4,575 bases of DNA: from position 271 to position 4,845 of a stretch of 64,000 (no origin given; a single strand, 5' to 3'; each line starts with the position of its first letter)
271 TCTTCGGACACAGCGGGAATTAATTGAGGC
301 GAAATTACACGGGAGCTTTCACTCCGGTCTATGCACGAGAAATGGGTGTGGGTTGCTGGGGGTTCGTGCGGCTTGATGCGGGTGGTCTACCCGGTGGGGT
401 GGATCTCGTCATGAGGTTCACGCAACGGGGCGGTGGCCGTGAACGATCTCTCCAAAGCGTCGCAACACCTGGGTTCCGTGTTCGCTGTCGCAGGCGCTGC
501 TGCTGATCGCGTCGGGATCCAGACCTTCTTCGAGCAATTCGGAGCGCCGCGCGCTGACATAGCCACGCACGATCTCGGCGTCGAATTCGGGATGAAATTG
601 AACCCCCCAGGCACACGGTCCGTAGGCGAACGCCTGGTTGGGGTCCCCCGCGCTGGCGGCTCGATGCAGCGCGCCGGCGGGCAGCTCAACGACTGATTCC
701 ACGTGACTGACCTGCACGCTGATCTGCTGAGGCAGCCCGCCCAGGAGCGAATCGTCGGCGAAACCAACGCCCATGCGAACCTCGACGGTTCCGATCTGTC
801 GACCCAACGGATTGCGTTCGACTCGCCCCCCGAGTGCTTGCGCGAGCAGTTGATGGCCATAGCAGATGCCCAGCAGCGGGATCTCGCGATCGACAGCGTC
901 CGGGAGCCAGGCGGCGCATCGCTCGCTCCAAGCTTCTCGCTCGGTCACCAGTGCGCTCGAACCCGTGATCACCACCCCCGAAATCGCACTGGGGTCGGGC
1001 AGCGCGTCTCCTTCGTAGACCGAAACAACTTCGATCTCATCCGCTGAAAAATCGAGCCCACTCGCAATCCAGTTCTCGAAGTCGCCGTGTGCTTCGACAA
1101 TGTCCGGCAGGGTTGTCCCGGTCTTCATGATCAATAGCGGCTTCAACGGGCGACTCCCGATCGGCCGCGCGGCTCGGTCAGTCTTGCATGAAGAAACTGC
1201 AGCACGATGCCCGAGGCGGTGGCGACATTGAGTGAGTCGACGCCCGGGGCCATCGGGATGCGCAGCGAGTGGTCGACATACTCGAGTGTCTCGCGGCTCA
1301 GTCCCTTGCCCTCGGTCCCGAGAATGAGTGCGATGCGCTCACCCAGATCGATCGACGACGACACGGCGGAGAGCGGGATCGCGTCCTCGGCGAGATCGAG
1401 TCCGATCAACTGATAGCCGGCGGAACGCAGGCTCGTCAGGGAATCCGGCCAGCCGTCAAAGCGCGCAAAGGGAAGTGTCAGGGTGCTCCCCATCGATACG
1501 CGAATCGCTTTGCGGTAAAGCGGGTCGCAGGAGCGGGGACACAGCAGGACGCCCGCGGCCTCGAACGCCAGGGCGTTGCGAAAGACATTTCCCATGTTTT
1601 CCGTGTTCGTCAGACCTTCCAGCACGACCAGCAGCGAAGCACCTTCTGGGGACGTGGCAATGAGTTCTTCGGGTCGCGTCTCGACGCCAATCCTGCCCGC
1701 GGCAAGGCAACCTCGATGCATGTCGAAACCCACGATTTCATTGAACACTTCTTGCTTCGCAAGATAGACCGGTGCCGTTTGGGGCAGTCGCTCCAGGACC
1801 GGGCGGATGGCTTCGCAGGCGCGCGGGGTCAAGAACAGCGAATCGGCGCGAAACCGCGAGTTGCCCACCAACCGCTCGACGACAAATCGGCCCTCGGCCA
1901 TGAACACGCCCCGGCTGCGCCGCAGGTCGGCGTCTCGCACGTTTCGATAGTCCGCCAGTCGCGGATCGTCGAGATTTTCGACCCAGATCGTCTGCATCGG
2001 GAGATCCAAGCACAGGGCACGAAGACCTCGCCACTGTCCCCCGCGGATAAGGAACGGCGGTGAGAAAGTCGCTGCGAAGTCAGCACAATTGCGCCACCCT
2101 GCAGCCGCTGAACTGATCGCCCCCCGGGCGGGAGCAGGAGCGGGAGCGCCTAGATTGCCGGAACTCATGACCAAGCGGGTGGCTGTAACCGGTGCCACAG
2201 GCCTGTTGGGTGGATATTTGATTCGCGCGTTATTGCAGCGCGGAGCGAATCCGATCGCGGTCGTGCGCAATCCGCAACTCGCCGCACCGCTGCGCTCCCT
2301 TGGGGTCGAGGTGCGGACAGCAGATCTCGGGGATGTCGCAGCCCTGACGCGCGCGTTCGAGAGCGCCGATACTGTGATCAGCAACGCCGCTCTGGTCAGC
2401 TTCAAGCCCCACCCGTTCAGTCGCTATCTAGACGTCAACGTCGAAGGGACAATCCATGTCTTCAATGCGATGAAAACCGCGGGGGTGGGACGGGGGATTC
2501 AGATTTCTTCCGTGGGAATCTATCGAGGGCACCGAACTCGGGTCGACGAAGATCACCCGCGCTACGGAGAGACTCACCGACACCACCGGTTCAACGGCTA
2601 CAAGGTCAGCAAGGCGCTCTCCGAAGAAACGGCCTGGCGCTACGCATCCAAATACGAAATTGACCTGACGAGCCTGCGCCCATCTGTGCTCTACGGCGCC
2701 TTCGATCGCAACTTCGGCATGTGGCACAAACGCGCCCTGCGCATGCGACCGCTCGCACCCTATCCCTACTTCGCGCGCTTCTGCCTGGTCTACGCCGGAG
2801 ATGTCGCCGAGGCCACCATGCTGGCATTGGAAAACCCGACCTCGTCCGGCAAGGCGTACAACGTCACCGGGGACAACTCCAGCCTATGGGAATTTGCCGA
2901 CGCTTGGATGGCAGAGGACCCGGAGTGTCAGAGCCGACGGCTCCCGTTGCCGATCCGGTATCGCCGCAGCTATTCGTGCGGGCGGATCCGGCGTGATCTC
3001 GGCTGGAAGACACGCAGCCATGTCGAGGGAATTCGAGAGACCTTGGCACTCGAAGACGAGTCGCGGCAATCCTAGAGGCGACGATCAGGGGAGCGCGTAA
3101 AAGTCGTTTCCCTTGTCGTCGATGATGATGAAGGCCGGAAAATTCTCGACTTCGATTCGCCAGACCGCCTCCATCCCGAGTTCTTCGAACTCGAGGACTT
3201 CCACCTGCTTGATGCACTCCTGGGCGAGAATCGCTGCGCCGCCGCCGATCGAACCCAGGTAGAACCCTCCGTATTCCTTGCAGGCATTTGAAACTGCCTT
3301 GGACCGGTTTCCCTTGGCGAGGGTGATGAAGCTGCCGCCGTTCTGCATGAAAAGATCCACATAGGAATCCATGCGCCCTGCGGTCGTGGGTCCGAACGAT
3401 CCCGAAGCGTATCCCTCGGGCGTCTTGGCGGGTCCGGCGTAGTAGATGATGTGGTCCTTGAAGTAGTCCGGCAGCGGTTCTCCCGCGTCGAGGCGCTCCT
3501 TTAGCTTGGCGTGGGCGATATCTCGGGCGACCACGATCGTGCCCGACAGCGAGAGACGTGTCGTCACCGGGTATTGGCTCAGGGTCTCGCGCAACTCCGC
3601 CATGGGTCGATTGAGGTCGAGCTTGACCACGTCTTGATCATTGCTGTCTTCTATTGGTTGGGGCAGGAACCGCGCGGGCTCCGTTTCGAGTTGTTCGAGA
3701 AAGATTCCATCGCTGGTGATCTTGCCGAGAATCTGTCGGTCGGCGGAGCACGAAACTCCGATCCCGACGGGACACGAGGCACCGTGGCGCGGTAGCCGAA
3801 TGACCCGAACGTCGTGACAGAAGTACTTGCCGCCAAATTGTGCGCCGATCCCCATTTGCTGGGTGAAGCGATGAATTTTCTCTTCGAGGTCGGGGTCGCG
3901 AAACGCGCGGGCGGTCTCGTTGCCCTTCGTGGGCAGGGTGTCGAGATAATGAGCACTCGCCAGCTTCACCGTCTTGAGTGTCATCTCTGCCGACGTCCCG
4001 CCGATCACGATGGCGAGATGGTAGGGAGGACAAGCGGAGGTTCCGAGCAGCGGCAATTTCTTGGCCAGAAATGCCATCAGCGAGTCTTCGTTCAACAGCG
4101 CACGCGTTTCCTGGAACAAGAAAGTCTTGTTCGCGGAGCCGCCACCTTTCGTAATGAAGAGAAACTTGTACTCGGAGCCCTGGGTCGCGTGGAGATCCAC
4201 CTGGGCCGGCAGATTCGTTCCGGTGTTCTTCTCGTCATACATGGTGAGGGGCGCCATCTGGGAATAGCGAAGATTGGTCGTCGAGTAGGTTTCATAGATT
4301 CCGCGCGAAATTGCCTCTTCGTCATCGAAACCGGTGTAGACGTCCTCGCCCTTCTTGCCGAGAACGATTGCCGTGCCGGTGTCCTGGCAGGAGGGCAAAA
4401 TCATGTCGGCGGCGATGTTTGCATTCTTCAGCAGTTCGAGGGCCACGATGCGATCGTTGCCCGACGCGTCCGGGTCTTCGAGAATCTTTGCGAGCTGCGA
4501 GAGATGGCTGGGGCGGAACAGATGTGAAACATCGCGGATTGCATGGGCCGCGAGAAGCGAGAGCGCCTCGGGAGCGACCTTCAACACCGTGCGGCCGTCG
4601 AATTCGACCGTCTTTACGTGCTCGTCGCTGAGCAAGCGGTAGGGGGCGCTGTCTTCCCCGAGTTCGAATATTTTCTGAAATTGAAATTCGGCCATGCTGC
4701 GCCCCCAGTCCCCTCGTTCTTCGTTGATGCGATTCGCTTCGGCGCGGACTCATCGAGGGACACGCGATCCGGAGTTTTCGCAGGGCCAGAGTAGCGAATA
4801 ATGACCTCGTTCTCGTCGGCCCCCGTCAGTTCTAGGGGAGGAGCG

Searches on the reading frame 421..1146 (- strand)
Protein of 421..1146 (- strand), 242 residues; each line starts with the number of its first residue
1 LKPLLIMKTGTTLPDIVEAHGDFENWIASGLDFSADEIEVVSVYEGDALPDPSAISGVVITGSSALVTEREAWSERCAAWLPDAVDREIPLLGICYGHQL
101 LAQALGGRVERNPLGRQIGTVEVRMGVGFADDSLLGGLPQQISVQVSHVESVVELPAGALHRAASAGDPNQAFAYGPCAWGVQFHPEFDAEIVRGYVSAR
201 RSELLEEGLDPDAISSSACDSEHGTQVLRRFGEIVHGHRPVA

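Call 35: search_protein_families(library=pfam, proteins=[window:421-1146:-], max_evalue=0.0001)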
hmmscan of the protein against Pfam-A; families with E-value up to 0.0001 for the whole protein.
window:421-1146:- (242 aa): 2 families
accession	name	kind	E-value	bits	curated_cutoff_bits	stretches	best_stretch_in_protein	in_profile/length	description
PF00117.34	GATase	-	3.9e-18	66.2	22.8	1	27-189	13-174/190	Glutamine amidotransferase class-I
PF07722.19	Peptidase_C26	-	1.3e-09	38.5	20.5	1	65-187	85-219/219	Peptidase C26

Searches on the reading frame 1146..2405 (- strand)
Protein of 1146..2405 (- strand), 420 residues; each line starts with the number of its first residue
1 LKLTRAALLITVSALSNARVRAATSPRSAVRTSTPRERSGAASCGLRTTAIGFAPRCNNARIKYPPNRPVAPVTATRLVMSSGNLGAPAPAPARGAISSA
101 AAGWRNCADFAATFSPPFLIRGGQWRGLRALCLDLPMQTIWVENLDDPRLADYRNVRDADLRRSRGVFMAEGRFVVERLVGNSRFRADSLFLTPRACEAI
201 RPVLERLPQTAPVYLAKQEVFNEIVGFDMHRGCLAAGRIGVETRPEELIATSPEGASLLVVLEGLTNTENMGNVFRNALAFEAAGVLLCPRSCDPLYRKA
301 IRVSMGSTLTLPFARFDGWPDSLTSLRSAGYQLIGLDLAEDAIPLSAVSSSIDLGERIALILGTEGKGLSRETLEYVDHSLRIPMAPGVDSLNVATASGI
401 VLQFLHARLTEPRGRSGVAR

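Call 35: search_protein_families(library=pfam, proteins=[window:1146-2405:-], max_evalue=0.0001)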
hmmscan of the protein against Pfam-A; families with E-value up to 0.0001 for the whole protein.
window:1146-2405:- (420 aa): 1 family
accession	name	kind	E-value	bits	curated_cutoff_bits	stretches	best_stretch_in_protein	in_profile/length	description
PF00588.24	SpoU_methylase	-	9.6e-35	120.2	29.7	1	258-402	2-141/142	SpoU rRNA Methylase family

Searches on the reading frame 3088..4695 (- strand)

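Call 35: search_protein_families(library=pfam, proteins=[window:3088-4695:-], max_evalue=0.0001)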
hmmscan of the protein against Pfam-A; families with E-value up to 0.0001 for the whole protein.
window:3088-4695:- (536 aa): 2 families
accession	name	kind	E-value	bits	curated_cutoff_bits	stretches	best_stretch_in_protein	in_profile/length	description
PF05683.17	Fumerase_C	-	6.4e-86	287.4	22.2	1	330-534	1-203/205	Fumarase C-terminus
PF05681.19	Fumerase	-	1.4e-76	257.8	25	1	49-322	4-267/270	Fumarate hydratase (Fumerase)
